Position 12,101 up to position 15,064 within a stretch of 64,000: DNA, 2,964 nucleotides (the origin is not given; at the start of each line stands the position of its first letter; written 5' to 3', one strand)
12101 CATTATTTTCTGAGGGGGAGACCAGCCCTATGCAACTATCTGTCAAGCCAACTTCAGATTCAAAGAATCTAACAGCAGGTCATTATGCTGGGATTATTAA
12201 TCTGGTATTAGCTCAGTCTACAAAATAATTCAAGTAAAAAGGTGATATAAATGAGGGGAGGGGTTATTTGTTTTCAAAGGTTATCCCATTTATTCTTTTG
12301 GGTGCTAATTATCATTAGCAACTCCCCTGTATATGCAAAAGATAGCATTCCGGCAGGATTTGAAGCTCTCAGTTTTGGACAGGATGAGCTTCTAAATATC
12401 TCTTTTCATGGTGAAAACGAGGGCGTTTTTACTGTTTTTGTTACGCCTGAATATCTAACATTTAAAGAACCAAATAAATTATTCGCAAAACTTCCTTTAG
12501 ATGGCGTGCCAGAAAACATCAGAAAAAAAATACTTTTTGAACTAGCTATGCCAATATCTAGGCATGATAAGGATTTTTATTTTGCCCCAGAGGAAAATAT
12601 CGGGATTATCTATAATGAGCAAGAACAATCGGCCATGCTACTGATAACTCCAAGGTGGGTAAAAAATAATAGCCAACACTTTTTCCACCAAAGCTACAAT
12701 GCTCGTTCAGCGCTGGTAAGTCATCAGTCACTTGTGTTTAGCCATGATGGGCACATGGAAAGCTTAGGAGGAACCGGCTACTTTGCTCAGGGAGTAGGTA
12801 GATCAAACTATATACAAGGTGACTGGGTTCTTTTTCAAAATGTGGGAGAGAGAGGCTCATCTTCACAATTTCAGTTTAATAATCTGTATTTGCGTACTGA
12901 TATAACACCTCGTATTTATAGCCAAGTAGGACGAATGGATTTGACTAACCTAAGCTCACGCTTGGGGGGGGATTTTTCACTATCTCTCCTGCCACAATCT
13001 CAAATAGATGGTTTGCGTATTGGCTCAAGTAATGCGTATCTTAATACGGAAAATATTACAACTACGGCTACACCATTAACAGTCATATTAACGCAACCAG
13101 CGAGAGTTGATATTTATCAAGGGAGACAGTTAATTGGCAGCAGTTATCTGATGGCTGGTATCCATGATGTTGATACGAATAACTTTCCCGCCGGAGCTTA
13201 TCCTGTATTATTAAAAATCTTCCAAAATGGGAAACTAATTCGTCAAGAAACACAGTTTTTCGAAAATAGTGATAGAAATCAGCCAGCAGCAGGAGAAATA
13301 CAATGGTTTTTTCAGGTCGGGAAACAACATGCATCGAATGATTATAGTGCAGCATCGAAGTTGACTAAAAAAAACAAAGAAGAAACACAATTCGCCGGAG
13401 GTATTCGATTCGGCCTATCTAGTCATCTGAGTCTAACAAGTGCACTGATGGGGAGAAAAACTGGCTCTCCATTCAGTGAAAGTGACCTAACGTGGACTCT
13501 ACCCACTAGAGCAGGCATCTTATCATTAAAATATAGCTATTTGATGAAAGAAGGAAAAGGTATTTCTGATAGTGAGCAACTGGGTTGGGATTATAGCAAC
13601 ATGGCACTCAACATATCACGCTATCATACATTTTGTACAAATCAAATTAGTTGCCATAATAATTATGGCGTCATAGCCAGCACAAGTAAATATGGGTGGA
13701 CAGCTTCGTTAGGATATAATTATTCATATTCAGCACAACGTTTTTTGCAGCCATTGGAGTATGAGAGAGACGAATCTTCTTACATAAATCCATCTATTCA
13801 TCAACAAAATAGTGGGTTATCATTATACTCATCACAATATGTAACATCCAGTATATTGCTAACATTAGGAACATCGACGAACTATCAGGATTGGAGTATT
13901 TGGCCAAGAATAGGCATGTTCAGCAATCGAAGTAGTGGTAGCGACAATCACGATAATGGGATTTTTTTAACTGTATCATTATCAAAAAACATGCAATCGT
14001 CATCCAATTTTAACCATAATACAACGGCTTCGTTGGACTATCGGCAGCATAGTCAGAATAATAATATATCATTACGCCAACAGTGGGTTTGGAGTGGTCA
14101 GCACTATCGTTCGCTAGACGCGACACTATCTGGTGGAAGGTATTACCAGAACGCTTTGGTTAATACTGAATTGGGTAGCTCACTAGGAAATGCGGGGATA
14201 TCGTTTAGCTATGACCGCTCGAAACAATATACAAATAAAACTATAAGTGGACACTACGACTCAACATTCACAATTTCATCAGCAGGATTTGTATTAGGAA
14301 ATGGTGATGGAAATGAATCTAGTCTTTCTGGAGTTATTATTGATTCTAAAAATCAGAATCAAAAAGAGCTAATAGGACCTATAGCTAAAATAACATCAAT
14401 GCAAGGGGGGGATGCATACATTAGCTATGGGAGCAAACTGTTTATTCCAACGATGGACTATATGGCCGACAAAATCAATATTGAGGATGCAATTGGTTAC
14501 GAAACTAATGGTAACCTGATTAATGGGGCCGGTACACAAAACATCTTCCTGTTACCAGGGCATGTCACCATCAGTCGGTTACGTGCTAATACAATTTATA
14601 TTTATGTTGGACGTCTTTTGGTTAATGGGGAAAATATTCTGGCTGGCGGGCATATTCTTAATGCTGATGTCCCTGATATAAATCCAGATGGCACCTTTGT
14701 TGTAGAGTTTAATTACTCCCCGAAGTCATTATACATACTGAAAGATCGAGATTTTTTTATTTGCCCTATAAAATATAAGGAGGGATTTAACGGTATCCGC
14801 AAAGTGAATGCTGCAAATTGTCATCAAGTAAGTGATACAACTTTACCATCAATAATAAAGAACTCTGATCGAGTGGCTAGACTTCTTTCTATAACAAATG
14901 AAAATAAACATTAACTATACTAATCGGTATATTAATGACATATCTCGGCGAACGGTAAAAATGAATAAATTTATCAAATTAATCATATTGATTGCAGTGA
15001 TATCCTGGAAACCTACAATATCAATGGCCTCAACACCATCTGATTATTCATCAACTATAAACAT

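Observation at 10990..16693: Low-GC class-5 (CS1/CFA-I-like) fimbrial operon with in-frame G/C homopolymer tracts in every gene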

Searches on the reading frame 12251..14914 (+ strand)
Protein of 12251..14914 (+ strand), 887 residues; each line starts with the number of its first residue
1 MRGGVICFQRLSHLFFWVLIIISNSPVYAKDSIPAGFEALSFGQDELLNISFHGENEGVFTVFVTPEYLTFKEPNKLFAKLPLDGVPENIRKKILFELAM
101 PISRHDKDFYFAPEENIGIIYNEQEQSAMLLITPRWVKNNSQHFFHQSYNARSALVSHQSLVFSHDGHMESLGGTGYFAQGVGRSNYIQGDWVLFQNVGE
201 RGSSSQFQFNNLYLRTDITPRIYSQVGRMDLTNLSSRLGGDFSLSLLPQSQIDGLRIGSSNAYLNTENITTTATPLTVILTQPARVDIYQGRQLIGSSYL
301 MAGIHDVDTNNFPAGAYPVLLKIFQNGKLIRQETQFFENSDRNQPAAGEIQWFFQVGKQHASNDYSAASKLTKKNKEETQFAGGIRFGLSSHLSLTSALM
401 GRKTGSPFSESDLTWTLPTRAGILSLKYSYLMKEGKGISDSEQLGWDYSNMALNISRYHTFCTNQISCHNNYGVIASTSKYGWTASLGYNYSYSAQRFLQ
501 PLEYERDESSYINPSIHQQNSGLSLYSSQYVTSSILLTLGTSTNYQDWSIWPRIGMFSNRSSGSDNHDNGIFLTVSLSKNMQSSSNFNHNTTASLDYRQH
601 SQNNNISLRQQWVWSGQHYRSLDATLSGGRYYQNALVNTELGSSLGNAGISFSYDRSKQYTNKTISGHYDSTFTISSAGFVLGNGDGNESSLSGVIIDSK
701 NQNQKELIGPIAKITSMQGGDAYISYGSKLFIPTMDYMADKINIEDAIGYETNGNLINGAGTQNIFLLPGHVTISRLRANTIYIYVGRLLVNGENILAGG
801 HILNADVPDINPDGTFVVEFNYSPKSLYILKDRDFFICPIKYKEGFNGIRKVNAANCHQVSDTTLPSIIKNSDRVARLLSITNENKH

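Call 5: search_protein_families(library=pfam, proteins=[window:12251-14914:+], max_evalue=0.01)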
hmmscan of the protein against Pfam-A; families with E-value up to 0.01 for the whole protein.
window:12251-14914:+ (887 aa): 3 families
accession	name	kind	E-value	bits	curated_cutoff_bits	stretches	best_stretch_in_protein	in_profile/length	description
PF16967.11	TcfC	-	4.8e-18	64.9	29.4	1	273-338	2-67/68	E-set like domain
PF17271.8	Usher_TcfC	-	1e-17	64.4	25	1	348-750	2-414/429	TcfC Usher-like barrel domain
PF15976.11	CooC_C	-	1.1e-05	25.8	29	1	768-857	2-92/93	CS1-pili formation C-terminal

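Call 15: find_related_loci(query=window:12251-14914:+, collection=genome_contigs, flank=6000)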
Query window:12251-14914:+ (887 aa) in genome_contigs; peptide patterns used: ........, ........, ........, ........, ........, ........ (x = any residue, [..] = any of these).
14 stretches matched a pattern, but none encodes a relative of the query by tblastn (E <= 1e-3).

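Call 16: find_homologous_proteins(query=window:12251-14914:+, max_evalue=1e-10)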
Query window:12251-14914:+ (887 aa): 18 proteins with E <= 1e-10 among 8000 candidates.
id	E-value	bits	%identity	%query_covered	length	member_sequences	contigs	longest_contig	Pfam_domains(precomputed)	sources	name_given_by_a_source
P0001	0.0e+0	1841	100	91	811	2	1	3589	PF17271.9,PF16967.12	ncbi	ncbi:TcfC E-set like domain-containing protein, partial [Edwardsiella tarda]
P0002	0.0e+0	1572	78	100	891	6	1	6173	PF15976.12,PF16967.12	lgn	-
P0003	0.0e+0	1419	69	99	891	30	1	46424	PF17271.9,PF16967.12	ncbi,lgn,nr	ncbi:hypothetical protein CLO54_21375 [Salmonella enterica]|nr:hypothetical protein [Salmonella ente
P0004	0.0e+0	1323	68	98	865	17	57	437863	PF15976.12,PF17271.9,PF16967.12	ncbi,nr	ncbi:hypothetical protein I5X18_002900 [Salmonella enterica]|nr:hypothetical protein [Salmonella ent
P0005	0.0e+0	1313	66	99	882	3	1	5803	PF15976.12,PF17271.9,PF16967.12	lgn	-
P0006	0.0e+0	1149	58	97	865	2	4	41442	PF17271.9,PF16967.12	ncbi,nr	ncbi:hypothetical protein HVH02_004859 [Salmonella enterica]|nr:hypothetical protein [Salmonella ent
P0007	0.0e+0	1130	57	99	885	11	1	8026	PF15976.12,PF16967.12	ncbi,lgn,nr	ncbi:TcfC E-set like domain-containing protein [Escherichia coli]|nr:TcfC E-set like domain-containi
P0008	0.0e+0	1129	57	99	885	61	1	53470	PF17271.9,PF16967.12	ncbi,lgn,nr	ncbi:TcfC E-set like domain-containing protein [Salmonella enterica]|nr:hypothetical protein [Salmon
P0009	0.0e+0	1128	57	99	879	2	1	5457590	PF15976.12,PF17271.9,PF16967.12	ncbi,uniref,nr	ncbi:TcfC E-set like domain-containing protein [Escherichia coli]|uniref:TcfC E-set like domain-cont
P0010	0.0e+0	1111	56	99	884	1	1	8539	PF17271.9,PF16967.12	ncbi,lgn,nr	ncbi:hypothetical protein C2Z29_004504 [Salmonella enterica subsp. enterica serovar Sandiego]|nr:hyp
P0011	0.0e+0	1108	55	99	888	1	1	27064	PF15976.12,PF17271.9,PF16967.12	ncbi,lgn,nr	ncbi:TPA: TcfC E-set like domain-containing protein [Escherichia coli]|nr:TcfC E-set like domain-con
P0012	0.0e+0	1106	55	99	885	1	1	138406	PF15976.12,PF17271.9,PF16967.12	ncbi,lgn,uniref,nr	ncbi:putative outer membrane fimbrial user protein [Escherichia coli M605]|uniref:Putative outer mem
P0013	0.0e+0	1090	55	99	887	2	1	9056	PF15976.12,PF16967.12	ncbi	ncbi:TcfC E-set like domain-containing protein [Salmonella enterica subsp. enterica serovar Newport]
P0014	3.7e-273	927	48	97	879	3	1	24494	PF16967.12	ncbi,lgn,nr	ncbi:TPA: hypothetical protein H2V50_004431 [Salmonella enterica]|nr:hypothetical protein [Salmonell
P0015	1.1e-261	889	49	97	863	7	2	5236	PF15976.12,PF16967.12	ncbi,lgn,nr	ncbi:TPA: TcfC E-set like domain-containing protein [Salmonella enterica subsp. enterica serovar Mue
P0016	5.6e-257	873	46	99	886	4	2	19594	PF17271.9,PF16967.12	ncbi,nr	ncbi:TcfC E-set like domain-containing protein [Salmonella enterica]|nr:TcfC E-set like domain-conta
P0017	4.0e-251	854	47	99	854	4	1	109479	PF15976.12,PF16967.12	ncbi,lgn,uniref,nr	ncbi:TPA: hypothetical protein G8S59_004008 [Salmonella enterica]|uniref:Fimbrial biogenesis outer m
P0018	4.3e-12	63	23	38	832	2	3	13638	PF15976.12,PF16967.12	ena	-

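Call 17: find_encoding_contigs(protein=P0002, flank=5000, max_places=6)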
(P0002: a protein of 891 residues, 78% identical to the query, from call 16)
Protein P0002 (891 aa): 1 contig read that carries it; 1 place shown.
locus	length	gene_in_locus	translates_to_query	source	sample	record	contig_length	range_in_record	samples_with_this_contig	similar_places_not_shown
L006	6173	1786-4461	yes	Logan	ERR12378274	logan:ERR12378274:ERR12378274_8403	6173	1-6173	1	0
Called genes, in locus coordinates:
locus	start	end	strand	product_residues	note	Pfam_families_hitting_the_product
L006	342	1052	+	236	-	-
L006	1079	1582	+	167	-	PF04449:Fimbrial_CS1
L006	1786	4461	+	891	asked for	PF16967:TcfC, PF15976:CooC_C (weak)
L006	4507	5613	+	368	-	PF07434:CfaE_2nd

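Call 18: find_encoding_contigs(protein=P0003, flank=5000, max_places=6)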
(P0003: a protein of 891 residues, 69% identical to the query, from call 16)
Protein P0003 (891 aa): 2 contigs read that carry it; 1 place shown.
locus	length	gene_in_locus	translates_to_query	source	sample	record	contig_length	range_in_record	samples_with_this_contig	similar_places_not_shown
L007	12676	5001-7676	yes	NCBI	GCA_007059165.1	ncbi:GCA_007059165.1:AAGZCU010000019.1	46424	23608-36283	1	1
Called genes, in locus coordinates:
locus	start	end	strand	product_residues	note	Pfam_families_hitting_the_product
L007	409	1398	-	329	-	PF01051:Rep3_N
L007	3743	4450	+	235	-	-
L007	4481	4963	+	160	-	PF04449:Fimbrial_CS1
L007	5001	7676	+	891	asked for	PF16967:TcfC, PF17271:Usher_TcfC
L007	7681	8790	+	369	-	PF07434:CfaE_2nd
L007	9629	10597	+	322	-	PF00676:E1_dh, PF02775:TPP_enzyme_C (weak)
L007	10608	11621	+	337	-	PF02779:Transket_pyr, PF02780:Transketolase_C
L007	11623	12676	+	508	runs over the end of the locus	PF00364:Biotin_lipoyl, PF02817:E3_binding (weak), PF00198:2-oxoacid_dh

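Call 19: find_encoding_contigs(protein=P0004, flank=5000, max_places=6)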
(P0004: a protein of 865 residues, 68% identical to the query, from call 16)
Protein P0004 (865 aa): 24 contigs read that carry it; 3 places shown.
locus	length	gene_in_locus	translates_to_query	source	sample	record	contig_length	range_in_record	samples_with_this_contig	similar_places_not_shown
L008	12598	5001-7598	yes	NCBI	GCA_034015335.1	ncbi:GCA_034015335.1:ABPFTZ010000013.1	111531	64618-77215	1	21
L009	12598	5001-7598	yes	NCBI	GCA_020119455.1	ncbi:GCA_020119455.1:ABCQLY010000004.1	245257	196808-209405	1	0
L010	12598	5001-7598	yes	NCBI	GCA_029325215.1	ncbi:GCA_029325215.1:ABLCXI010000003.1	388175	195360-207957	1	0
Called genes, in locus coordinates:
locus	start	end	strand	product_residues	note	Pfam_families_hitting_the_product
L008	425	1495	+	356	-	PF01548:DEDD_Tnp_IS110, PF02371:Transposase_20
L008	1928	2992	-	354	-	-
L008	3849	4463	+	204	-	-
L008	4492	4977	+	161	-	PF04449:Fimbrial_CS1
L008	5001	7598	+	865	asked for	PF15976:CooC_C (faint), PF16967:TcfC, PF17271:Usher_TcfC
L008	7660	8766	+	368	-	PF07434:CfaE_2nd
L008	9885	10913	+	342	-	PF00563:EAL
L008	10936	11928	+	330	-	PF00165:HTH_AraC (faint), PF12833:HTH_18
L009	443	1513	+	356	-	PF01548:DEDD_Tnp_IS110, PF02371:Transposase_20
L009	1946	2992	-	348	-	PF03824:NicO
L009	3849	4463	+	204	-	-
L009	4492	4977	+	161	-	PF04449:Fimbrial_CS1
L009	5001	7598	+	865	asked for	PF15976:CooC_C (faint), PF16967:TcfC, PF17271:Usher_TcfC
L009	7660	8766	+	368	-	PF07434:CfaE_2nd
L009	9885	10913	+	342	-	PF00563:EAL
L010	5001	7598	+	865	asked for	PF15976:CooC_C (faint), PF16967:TcfC, PF17271:Usher_TcfC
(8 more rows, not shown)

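Call 20: find_encoding_contigs(protein=P0005, flank=5000, max_places=4)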
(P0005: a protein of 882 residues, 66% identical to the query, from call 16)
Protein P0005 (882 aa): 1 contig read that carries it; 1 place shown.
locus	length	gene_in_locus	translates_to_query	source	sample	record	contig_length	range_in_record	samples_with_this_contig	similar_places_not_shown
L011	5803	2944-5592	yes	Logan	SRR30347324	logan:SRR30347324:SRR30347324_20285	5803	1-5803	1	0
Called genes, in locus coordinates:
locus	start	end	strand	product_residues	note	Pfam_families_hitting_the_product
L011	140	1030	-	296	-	PF04986:Y2_Tnp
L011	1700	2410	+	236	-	-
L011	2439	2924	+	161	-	PF04449:Fimbrial_CS1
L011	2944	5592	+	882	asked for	PF16967:TcfC, PF17271:Usher_TcfC, PF15976:CooC_C (weak)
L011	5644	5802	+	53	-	?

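Call 21: find_encoding_contigs(protein=P0008, flank=5000, max_places=4)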
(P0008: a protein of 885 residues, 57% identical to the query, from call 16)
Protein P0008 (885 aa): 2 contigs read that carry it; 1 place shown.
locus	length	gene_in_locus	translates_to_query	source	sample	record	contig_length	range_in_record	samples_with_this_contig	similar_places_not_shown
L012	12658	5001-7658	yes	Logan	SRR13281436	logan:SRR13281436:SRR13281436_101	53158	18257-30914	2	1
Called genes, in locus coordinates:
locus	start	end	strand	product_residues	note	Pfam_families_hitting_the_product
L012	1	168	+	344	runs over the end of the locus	PF08240:ADH_N, PF16912:Glu_dehyd_C, PF00107:ADH_zinc_N, PF13602:ADH_zinc_N_2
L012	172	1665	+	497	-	PF00370:FGGY_N, PF02782:FGGY_C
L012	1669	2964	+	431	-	PF07690:MFS_1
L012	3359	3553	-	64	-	-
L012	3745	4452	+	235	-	-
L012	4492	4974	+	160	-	PF04449:Fimbrial_CS1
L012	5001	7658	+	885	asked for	PF16967:TcfC, PF17271:Usher_TcfC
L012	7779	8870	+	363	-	PF07434:CfaE_2nd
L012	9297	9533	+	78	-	-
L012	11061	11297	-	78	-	PF03050:DDE_Tnp_IS66 (weak)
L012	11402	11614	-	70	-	PF03050:DDE_Tnp_IS66 (weak)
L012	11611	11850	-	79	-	-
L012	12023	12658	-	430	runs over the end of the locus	PF13384:HTH_23 (faint), PF13518:HTH_28 (faint), PF13551:HTH_29 (faint), PF01527:HTH_Tnp_1, PF00665:rve, PF13683:rve_3 (weak), PF13333:rve_2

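Call 22: find_encoding_contigs(protein=P0009, flank=5000, max_places=4)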
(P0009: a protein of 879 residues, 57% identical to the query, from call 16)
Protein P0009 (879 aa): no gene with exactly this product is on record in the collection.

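Call 28: find_encoding_contigs(protein=P0012, flank=5000, max_places=3)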
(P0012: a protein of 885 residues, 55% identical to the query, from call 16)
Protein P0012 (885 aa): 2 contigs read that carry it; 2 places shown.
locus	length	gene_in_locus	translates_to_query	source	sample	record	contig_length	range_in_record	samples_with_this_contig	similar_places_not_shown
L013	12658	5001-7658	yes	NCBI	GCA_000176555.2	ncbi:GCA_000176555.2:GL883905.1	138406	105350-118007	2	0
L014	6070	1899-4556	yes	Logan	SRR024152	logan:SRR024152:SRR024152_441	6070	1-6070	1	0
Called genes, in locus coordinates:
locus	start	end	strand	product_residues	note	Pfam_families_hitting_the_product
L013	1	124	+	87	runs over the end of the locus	PF00872:Transposase_mut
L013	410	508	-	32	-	-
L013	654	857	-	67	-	-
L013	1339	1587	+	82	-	PF06924:DUF1281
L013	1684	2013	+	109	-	PF06924:DUF1281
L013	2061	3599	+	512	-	PF13384:HTH_23 (faint), PF13518:HTH_28 (faint), PF13551:HTH_29 (faint), PF13565:HTH_32 (faint), PF01527:HTH_Tnp_1 (weak), PF13276:HTH_21, PF00665:rve, PF13333:rve_2 (weak)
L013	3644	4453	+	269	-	-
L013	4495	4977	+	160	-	PF04449:Fimbrial_CS1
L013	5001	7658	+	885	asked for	PF16967:TcfC, PF17271:Usher_TcfC, PF15976:CooC_C (weak)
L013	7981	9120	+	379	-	PF07434:CfaE_2nd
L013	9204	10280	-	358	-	PF01548:DEDD_Tnp_IS110, PF02371:Transposase_20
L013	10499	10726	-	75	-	PF00665:rve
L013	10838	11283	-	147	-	PF00665:rve, PF13683:rve_3, PF13333:rve_2 (weak)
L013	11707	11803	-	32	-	-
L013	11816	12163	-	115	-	PF01527:HTH_Tnp_1, PF13518:HTH_28 (weak)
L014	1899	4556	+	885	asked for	PF16967:TcfC, PF17271:Usher_TcfC, PF15976:CooC_C (weak)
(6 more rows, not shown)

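Call 30: search_dna_similar(query=window:12251-14914:+, collection=plasmids, mode=protein, max_rows=40)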
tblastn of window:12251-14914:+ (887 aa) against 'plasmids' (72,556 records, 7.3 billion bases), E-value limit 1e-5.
Records with a match: 105; places in all: 109; records where one place covers at least 80% of the query: 103.
Best place of each record, by identity: <60% 105.
By first word of the organism name: Escherichia 83; Salmonella 8; Pantoea 8; Serratia 3; Burkholderia 2; Rahnella 1.
By predicted mobility (MOB-suite, as given by PLSDB): conjugative 61; non-mobilizable 24; mobilizable 20.
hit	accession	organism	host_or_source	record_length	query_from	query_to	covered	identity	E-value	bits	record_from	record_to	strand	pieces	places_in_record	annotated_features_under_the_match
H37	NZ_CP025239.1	Salmonella enterica subsp. enterica serovar Newport str. ...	Bovine,bovine peripheral lymph node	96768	2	882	99%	33.4%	7e-143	476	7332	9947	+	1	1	TcfC E-set like domain-containing protein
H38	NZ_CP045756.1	Salmonella enterica subsp. enterica serovar Bareilly str. ...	Homo sapiens,Human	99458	2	882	99%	33.2%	4e-142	474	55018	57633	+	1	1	TcfC E-set like domain-containing protein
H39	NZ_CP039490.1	Salmonella enterica subsp. enterica serovar Bareilly str. ...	Homo sapiens,Human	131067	2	882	99%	33.2%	4e-142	474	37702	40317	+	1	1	TcfC E-set like domain-containing protein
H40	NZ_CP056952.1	Escherichia fergusonii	culture,Pooled sheep faecal samples ...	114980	19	882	97%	33.6%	4e-145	483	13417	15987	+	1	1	TcfC E-set like domain-containing protein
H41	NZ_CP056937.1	Escherichia fergusonii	culture,Pooled sheep faecal samples ...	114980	19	882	97%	33.6%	4e-145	483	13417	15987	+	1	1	TcfC E-set like domain-containing protein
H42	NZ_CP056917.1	Escherichia fergusonii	culture,Pooled sheep faecal samples ...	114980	19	882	97%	33.6%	4e-145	483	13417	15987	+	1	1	TcfC E-set like domain-containing protein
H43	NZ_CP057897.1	Escherichia fergusonii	culture,Pooled sheep faecal samples ...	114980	19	882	97%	33.6%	4e-145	483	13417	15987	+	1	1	TcfC E-set like domain-containing protein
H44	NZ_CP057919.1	Escherichia fergusonii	culture,Pooled sheep faecal samples ...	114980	19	882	97%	33.6%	4e-145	483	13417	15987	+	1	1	TcfC E-set like domain-containing protein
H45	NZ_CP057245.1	Escherichia fergusonii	culture,Pooled sheep faecal samples ...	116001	19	882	97%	33.6%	4e-145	483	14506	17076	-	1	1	TcfC E-set like domain-containing protein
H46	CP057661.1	Escherichia coli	culture,Pooled sheep faecal samples ...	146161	19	882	97%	33.6%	4e-145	483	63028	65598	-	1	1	TcfC E-set like domain-containing protein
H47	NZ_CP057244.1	Escherichia fergusonii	culture,Pooled sheep faecal samples ...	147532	19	882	97%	33.6%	4e-145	483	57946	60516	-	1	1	TcfC E-set like domain-containing protein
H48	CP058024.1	Escherichia coli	culture,Pooled sheep faecal samples ...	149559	19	882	97%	33.6%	4e-145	483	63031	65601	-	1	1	TcfC E-set like domain-containing protein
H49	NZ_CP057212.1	Escherichia fergusonii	culture,Pooled sheep faecal samples ...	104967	19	882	97%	33.6%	5e-145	482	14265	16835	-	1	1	TcfC E-set like domain-containing protein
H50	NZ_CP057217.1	Escherichia fergusonii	culture,Pooled sheep faecal samples ...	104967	19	882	97%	33.6%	5e-145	482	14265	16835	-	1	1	TcfC E-set like domain-containing protein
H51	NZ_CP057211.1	Escherichia fergusonii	culture,Pooled sheep faecal samples ...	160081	19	882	97%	33.6%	5e-145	482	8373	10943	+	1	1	TcfC E-set like domain-containing protein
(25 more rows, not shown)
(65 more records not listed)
